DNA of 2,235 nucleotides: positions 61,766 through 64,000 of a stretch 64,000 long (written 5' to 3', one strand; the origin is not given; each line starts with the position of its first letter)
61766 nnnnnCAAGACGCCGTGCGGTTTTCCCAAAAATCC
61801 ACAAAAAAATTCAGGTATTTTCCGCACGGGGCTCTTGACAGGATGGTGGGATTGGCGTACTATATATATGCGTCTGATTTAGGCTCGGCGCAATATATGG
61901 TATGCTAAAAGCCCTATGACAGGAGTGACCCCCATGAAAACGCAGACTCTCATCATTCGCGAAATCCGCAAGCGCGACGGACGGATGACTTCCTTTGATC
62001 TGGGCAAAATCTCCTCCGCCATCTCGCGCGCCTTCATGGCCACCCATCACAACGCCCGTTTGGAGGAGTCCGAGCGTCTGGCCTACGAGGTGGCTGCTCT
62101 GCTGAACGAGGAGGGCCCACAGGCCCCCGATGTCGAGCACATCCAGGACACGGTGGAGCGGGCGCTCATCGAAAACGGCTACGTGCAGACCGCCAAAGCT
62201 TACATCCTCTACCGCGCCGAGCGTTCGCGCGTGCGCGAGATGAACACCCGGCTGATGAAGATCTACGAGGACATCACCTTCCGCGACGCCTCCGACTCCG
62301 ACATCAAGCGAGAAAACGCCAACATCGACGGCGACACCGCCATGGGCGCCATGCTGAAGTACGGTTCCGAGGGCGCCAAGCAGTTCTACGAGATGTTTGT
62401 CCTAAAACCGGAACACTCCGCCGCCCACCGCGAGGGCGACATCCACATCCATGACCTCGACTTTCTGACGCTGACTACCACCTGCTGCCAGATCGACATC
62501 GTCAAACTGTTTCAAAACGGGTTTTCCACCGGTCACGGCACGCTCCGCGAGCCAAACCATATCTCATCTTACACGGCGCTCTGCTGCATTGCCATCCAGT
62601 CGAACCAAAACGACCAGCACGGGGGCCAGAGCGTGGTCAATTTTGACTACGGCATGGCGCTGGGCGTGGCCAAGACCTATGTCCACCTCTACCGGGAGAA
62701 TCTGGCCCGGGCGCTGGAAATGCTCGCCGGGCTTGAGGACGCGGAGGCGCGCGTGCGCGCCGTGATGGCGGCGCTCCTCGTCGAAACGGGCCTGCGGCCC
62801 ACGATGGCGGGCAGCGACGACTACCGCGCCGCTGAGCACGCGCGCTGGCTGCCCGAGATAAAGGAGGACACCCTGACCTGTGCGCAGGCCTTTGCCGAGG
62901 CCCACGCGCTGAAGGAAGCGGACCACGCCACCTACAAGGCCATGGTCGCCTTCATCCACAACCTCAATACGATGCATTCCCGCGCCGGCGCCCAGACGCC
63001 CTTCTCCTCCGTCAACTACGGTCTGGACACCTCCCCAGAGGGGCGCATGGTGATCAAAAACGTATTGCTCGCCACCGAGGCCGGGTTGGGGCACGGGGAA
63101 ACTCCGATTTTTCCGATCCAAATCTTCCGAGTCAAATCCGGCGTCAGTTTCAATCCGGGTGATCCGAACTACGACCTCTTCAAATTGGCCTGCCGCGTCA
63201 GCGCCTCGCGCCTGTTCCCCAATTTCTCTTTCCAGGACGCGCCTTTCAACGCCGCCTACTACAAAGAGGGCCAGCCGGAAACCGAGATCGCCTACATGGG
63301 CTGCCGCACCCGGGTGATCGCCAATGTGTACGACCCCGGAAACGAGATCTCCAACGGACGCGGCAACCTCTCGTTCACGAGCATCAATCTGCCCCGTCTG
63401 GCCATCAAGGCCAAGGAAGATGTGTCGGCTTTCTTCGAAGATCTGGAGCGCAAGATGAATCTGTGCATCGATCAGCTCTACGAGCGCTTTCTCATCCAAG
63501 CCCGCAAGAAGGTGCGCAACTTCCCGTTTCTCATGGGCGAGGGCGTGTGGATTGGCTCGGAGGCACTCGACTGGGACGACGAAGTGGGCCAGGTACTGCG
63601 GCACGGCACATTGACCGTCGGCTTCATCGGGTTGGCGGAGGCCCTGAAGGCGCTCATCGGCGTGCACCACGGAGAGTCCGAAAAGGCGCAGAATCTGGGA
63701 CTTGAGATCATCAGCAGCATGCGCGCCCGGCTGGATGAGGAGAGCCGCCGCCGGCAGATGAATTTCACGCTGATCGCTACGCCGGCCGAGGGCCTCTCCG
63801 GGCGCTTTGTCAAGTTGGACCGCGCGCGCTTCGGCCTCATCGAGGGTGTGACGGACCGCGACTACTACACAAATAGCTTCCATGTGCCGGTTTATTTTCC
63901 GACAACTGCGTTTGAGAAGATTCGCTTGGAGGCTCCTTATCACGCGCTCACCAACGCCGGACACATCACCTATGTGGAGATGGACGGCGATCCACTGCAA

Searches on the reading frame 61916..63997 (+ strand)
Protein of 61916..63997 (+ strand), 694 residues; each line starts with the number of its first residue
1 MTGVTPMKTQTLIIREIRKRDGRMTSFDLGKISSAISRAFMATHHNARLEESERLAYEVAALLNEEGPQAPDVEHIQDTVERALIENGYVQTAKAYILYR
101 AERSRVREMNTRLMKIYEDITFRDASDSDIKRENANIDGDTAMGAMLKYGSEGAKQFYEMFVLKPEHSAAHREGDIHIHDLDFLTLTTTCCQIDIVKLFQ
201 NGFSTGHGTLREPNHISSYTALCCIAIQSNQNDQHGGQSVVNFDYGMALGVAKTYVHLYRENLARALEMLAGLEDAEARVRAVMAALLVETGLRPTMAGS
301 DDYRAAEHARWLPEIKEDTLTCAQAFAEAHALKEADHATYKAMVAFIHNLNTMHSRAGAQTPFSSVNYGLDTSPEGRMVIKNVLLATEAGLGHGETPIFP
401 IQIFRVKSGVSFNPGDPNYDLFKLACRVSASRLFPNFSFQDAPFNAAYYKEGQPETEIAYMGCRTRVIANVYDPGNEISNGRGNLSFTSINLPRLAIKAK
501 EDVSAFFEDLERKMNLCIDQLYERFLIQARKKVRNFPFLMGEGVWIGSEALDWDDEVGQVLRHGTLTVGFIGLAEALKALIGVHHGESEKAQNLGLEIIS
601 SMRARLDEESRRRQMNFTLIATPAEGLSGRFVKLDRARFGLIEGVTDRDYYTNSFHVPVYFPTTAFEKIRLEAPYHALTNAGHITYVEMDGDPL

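Call 70: search_protein_families(library=pfam, proteins=[window:61916-63997:+], max_evalue=0.0001)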
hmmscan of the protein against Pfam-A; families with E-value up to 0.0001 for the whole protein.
window:61916-63997:+ (694 aa): 2 families
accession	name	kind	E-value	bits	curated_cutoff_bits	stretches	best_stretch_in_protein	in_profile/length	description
PF13597.11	NRDD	-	5.1e-165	550.8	26.2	1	133-690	1-478/562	Anaerobic ribonucleoside-triphosphate reductase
PF03477.21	ATP-cone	-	5.1e-21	75.4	25.8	1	16-104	2-87/88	ATP cone domain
